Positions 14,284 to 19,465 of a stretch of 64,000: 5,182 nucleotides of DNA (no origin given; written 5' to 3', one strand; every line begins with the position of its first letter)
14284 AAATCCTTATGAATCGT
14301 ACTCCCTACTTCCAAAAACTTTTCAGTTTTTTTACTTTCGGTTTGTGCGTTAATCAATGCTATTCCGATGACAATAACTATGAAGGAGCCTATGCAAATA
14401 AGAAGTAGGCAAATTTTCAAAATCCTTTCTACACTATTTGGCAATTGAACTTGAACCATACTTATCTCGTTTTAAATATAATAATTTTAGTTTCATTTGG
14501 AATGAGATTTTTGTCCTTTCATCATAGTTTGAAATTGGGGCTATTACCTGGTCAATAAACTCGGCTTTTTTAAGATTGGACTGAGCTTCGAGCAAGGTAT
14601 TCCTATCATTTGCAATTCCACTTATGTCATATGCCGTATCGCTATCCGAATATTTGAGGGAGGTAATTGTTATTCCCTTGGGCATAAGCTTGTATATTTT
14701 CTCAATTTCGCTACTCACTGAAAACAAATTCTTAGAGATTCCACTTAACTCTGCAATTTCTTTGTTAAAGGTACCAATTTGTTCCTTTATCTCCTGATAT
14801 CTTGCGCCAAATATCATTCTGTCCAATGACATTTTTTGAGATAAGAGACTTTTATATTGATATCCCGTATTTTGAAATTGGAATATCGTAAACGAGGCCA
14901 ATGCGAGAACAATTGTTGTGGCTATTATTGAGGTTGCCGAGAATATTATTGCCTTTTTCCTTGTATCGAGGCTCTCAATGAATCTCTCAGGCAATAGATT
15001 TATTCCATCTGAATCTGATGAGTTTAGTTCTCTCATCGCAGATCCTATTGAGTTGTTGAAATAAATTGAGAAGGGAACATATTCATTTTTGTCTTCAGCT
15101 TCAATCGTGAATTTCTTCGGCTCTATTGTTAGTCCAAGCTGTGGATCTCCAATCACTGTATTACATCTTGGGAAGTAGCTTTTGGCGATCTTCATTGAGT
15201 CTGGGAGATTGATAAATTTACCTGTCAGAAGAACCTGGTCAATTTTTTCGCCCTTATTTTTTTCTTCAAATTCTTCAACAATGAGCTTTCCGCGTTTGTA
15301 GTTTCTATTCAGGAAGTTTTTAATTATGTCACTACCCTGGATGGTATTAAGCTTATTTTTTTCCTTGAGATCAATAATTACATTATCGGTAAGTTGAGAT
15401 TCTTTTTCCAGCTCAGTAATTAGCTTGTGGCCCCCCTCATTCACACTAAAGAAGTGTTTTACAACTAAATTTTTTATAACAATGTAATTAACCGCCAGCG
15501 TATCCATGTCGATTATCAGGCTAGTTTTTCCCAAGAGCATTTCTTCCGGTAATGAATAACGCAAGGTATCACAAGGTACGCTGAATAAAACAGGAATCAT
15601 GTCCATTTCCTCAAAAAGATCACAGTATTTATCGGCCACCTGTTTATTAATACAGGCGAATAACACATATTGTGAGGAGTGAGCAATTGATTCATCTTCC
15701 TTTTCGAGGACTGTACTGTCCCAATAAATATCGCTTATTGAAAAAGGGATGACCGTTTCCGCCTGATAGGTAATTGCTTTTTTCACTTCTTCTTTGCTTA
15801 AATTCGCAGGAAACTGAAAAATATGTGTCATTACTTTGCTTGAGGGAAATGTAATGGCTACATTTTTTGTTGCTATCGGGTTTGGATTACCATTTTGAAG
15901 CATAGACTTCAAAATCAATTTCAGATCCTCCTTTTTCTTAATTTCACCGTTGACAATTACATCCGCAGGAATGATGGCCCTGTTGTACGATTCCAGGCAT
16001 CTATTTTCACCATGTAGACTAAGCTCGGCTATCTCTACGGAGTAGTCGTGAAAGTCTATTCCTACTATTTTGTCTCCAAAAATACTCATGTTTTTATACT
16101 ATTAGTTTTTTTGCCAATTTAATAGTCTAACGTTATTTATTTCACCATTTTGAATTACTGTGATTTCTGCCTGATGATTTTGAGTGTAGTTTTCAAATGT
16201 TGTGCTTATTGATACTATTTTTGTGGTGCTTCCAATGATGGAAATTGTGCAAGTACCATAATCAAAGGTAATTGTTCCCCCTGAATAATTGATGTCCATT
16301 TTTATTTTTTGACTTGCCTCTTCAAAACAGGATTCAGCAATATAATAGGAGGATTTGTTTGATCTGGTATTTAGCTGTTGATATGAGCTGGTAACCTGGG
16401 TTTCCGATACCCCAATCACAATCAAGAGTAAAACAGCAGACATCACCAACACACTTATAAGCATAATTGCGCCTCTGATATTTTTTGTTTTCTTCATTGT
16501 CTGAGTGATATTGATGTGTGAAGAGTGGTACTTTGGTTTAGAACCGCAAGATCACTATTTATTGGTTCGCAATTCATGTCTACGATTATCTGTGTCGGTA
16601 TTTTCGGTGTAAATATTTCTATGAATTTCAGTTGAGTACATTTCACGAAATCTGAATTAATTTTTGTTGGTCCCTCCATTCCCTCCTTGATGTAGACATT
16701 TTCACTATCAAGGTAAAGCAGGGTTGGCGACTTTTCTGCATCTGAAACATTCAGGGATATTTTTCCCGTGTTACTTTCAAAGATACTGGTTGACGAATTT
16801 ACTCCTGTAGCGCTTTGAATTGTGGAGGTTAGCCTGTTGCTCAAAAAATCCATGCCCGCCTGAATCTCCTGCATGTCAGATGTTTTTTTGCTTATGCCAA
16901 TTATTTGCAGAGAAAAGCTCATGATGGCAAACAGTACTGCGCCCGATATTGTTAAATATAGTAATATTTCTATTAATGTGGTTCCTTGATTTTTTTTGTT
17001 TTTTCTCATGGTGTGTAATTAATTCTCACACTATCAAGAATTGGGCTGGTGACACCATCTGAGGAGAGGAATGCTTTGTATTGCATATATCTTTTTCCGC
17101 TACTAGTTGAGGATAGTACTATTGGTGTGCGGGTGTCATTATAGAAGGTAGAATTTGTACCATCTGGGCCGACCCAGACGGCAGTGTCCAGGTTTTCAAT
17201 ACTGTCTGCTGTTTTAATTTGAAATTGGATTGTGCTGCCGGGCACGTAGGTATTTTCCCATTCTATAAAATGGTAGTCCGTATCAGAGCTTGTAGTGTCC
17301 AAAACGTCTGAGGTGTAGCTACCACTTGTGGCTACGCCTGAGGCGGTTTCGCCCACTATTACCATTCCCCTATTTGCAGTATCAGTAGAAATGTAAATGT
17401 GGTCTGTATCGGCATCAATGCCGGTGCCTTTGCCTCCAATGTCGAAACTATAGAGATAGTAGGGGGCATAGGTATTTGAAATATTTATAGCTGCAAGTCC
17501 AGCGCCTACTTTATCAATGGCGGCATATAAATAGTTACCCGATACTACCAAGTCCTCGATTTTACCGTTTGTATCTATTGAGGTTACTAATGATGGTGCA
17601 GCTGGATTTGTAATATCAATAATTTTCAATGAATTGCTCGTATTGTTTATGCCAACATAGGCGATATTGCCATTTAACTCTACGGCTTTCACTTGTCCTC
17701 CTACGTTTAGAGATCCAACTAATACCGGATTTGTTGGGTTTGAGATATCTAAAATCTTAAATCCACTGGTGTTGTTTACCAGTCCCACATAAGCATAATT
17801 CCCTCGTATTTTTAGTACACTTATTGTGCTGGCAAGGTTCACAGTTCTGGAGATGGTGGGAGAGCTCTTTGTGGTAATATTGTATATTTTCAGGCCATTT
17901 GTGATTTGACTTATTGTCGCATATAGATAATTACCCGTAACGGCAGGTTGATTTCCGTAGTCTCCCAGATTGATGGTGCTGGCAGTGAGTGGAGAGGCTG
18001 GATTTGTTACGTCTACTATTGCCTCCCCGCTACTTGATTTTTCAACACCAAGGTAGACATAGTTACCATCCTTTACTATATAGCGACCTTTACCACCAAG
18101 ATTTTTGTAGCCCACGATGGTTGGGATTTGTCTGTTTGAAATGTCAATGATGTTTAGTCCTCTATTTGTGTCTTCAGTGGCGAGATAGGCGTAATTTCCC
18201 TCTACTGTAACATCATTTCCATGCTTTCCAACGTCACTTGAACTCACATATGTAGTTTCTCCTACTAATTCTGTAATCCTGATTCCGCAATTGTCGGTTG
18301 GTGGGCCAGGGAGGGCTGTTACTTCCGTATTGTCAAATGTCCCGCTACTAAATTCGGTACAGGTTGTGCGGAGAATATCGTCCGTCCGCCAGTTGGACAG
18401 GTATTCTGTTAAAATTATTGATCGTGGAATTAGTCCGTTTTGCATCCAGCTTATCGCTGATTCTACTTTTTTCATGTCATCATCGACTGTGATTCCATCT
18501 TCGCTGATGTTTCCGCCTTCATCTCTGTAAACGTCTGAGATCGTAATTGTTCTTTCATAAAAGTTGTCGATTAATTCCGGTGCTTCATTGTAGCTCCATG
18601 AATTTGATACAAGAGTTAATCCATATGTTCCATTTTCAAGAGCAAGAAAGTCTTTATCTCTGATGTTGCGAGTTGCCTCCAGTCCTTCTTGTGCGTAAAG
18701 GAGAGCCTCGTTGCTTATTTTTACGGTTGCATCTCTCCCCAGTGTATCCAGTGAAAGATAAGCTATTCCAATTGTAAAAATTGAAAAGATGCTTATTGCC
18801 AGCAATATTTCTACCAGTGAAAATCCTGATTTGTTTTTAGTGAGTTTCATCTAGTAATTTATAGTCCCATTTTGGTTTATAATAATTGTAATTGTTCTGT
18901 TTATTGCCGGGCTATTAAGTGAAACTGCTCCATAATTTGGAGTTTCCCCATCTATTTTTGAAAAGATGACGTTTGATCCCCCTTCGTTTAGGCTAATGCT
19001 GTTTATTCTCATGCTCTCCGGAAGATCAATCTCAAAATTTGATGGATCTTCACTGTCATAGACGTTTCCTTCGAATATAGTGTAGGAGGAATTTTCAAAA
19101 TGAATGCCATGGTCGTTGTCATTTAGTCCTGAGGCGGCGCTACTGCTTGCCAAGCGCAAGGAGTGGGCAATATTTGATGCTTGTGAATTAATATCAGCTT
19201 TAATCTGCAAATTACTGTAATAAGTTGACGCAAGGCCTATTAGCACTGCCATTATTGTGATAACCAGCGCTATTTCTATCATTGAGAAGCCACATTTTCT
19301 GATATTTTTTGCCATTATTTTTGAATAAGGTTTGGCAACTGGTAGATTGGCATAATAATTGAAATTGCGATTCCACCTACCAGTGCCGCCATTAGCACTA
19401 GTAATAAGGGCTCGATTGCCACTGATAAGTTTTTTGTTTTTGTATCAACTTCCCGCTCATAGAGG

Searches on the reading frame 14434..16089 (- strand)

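Call 8: search_protein_families(library=pfam, proteins=[window:14434-16089:-], max_evalue=0.001)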
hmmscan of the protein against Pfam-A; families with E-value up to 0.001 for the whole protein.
window:14434-16089:- (551 aa): 2 families
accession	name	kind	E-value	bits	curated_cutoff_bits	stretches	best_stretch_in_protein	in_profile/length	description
PF11104.14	PilM_2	-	3.6e-24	85.8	27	1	10-322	1-313/340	Type IV pilus assembly protein PilM;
PF05137.18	PilN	-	4.5e-05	23.9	22.8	1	463-520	4-59/78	Fimbrial assembly protein (PilN)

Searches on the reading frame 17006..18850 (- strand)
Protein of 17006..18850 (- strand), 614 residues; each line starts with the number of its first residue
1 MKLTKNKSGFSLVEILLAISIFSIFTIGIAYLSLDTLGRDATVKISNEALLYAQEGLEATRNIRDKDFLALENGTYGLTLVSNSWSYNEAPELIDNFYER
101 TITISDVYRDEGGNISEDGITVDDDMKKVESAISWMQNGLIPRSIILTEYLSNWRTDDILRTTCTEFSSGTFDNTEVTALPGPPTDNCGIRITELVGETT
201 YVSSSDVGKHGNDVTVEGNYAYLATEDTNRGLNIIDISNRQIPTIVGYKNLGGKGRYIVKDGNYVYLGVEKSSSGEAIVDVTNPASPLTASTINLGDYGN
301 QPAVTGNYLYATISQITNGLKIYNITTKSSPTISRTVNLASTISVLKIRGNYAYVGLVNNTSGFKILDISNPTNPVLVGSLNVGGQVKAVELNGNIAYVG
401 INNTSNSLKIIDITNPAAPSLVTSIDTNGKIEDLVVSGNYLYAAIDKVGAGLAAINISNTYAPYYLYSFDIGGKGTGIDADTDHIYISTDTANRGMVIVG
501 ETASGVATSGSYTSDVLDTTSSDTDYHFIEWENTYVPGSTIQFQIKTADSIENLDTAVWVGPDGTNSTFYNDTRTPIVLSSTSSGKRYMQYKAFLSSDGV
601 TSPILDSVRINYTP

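Call 8: search_protein_families(library=pfam, proteins=[window:17006-18850:-], max_evalue=0.001)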
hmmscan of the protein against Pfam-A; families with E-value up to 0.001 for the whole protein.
window:17006-18850:- (614 aa): 3 families
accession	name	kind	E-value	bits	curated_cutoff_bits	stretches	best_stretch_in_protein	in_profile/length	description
PF08309.17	LVIVD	-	2.1e-34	117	20.2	3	346-382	7-41/42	LVIVD repeat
PF09826.15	Beta_propel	-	1.7e-08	34.3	22.4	0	407-500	91-183/495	Beta propeller domain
PF07963.17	N_methyl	-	6.3e-06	26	21.2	1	5-29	2-26/27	Prokaryotic N-terminal methylation motif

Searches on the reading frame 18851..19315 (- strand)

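Call 9: search_protein_families(library=pfam, proteins=[window:18851-19315:-], max_evalue=0.001)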
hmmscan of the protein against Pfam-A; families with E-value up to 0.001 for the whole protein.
window:18851-19315:- (154 aa): 1 family
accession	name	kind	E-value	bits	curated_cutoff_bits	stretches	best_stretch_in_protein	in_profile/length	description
PF07963.17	N_methyl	-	0.00022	21.1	21.2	1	6-29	3-26/27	Prokaryotic N-terminal methylation motif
